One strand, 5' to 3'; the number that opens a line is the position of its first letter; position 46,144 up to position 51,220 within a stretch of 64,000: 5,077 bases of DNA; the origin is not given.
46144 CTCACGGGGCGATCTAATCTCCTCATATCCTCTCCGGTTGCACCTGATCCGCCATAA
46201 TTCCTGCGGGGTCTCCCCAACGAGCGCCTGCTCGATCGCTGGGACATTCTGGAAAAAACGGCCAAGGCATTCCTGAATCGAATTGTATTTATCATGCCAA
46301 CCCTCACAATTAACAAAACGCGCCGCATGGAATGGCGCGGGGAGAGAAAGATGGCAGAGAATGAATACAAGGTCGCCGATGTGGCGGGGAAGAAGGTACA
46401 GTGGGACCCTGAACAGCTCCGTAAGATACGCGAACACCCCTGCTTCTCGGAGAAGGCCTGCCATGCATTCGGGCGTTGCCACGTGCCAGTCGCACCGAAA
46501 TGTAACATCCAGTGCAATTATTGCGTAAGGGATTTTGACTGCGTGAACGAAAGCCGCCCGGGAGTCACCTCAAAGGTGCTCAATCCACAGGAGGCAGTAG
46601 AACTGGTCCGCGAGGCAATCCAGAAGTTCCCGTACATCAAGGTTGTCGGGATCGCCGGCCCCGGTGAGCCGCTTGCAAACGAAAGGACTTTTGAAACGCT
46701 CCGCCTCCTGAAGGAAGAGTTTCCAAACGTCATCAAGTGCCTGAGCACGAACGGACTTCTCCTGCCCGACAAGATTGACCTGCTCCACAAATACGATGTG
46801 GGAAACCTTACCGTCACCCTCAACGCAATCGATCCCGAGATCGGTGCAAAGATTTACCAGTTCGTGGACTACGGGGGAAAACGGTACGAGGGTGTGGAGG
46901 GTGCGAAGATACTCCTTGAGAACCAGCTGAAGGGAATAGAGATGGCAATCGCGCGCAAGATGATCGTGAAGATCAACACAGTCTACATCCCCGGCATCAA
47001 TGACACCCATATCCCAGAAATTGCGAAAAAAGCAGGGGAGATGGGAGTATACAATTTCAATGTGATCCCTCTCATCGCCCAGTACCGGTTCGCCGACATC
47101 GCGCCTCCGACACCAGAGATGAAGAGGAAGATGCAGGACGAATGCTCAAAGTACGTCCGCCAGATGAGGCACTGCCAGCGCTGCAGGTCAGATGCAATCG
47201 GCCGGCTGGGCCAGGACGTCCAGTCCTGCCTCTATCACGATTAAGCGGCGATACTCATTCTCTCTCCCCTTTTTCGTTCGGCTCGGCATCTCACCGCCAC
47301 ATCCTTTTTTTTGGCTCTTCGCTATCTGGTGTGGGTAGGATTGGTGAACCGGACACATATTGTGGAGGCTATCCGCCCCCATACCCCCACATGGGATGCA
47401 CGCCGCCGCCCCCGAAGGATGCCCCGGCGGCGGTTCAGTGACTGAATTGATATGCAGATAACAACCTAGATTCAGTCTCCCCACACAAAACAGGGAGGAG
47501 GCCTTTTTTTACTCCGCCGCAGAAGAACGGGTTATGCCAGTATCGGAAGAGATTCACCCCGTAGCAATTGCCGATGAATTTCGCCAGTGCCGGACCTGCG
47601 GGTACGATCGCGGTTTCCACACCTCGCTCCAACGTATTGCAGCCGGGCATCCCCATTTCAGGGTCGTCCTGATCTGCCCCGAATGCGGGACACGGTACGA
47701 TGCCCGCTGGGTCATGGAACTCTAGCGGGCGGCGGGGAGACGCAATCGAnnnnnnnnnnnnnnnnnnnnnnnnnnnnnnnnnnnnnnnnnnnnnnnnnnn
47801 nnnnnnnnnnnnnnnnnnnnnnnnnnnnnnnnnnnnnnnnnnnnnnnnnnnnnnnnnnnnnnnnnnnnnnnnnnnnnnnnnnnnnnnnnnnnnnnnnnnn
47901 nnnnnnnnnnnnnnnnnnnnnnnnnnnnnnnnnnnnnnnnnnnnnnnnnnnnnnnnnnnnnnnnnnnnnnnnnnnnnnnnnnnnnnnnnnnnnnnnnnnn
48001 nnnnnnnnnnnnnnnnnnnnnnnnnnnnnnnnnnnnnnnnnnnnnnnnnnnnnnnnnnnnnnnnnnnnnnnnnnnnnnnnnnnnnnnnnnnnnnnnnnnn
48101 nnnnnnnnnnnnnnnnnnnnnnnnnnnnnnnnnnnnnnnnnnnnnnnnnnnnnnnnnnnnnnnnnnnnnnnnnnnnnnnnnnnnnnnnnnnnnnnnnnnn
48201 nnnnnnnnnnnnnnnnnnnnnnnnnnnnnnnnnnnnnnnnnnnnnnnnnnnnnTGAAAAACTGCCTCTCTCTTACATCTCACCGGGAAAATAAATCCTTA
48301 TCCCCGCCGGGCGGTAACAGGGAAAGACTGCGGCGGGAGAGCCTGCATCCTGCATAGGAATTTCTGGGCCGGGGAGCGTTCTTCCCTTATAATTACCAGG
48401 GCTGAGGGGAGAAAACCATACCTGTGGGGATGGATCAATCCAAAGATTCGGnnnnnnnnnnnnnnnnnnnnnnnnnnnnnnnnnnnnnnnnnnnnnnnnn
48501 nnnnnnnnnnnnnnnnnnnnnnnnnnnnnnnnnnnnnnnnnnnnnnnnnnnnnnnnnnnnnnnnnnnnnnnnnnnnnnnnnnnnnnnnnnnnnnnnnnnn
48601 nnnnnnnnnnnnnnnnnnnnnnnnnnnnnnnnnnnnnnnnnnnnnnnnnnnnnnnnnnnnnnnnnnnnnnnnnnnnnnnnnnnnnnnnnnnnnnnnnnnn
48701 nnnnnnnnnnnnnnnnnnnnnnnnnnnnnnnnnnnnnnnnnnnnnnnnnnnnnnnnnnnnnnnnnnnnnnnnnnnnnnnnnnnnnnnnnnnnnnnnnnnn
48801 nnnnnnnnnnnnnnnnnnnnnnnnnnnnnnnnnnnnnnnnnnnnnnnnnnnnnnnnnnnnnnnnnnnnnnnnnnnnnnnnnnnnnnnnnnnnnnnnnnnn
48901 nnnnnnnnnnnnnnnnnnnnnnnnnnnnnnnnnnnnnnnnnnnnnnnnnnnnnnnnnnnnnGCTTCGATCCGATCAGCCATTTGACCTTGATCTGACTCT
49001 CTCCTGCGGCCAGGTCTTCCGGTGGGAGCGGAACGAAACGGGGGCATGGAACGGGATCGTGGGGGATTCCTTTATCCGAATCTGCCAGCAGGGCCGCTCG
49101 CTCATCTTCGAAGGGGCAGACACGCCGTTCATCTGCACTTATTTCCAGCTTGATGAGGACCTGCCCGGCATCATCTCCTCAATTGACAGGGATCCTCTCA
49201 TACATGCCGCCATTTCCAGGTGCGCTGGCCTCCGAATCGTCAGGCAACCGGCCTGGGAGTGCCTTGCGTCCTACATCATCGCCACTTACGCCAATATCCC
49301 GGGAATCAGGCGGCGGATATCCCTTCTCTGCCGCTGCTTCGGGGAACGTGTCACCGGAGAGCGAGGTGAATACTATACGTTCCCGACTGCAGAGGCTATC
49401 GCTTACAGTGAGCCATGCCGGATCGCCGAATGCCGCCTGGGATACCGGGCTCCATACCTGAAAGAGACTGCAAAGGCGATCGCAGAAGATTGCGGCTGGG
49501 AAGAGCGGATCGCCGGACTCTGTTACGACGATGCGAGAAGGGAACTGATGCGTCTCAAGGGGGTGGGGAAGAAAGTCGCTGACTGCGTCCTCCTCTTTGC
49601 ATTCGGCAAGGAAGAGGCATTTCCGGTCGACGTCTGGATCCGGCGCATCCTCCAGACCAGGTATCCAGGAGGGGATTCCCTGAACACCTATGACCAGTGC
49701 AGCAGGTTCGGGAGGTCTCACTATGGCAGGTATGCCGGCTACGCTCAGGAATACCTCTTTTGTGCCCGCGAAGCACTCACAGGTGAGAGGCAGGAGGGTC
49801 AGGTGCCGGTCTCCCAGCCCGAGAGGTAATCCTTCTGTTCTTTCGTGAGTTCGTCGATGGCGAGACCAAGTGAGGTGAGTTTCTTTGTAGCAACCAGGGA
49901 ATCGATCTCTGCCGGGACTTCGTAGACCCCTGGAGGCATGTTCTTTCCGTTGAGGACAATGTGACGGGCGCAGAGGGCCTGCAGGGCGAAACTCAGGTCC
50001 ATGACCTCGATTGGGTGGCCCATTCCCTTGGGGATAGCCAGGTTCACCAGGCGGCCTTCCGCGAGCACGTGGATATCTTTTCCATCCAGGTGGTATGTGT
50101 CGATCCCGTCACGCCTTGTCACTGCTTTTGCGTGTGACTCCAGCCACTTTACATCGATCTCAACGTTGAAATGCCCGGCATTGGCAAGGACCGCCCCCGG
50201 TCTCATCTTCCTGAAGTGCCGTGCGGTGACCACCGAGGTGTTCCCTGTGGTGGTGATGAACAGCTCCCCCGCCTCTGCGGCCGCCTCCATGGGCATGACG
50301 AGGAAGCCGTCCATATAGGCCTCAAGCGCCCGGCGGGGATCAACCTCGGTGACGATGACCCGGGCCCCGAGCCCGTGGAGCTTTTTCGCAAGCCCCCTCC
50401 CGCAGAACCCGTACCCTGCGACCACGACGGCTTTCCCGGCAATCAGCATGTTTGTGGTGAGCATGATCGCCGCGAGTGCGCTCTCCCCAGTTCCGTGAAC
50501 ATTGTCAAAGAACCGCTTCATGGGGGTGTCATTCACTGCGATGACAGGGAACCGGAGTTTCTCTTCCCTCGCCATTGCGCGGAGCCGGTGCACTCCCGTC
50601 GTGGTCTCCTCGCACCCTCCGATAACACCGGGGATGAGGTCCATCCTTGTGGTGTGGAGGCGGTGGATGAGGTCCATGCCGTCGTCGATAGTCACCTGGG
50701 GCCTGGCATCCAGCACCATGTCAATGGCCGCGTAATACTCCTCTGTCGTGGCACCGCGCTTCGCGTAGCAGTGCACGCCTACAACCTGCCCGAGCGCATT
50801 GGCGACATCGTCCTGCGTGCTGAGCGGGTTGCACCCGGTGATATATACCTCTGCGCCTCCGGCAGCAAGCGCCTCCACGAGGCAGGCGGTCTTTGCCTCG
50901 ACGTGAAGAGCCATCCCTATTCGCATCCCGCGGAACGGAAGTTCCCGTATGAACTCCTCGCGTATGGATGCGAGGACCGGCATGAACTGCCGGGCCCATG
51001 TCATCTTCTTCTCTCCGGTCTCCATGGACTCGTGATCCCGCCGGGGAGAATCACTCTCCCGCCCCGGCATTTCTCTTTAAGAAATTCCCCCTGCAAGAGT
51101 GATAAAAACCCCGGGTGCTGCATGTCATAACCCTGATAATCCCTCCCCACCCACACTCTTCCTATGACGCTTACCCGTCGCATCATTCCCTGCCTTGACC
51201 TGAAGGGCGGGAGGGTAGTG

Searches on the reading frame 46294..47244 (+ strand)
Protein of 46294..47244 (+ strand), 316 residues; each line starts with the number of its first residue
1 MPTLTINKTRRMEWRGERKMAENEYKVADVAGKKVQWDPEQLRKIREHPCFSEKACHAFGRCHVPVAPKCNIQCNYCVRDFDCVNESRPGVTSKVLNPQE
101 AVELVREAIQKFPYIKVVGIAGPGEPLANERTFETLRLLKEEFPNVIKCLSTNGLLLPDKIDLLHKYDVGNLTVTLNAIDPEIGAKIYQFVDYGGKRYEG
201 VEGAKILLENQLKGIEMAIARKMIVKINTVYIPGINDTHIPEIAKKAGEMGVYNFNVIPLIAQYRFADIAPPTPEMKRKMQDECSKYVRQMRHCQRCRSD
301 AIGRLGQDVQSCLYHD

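Call 66: search_protein_families(library=pfam, proteins=[window:46294-47244:+], max_evalue=0.001)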
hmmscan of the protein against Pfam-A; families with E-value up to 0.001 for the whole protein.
window:46294-47244:+ (316 aa): 1 family
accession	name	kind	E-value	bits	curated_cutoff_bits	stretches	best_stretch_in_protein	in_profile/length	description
PF04055.27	Radical_SAM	-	1.5e-20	74.4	29.5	1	65-246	2-165/166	Radical SAM superfamily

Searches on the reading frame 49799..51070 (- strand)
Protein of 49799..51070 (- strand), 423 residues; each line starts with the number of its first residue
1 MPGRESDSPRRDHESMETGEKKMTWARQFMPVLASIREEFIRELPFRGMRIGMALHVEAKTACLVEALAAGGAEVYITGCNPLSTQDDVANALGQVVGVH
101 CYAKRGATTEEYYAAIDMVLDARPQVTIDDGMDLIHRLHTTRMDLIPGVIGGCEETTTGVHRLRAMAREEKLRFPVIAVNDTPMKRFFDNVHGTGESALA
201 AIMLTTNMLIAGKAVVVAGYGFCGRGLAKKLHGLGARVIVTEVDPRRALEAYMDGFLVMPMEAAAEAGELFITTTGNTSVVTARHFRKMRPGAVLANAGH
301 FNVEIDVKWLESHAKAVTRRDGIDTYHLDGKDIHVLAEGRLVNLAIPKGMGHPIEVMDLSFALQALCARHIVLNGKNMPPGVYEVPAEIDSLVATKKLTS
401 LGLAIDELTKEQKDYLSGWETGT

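Call 69: search_protein_families(library=pfam, proteins=[window:49799-51070:-], max_evalue=0.00001)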
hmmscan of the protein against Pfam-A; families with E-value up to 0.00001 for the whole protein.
window:49799-51070:- (423 aa): 3 families
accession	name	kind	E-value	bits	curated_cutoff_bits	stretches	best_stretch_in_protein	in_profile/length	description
PF05221.23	AdoHcyase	-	1.6e-50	172.4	25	2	12-140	6-138/299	S-adenosyl-L-homocysteine hydrolase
PF00670.27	AdoHcyase_NAD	-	2.3e-48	164.8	27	1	190-346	1-159/162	S-adenosyl-L-homocysteine hydrolase, NAD binding domain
PF02826.25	2-Hacid_dh_C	-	2.9e-07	30.5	25.1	1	210-299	34-127/178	D-isomer specific 2-hydroxyacid dehydrogenase, NAD binding domain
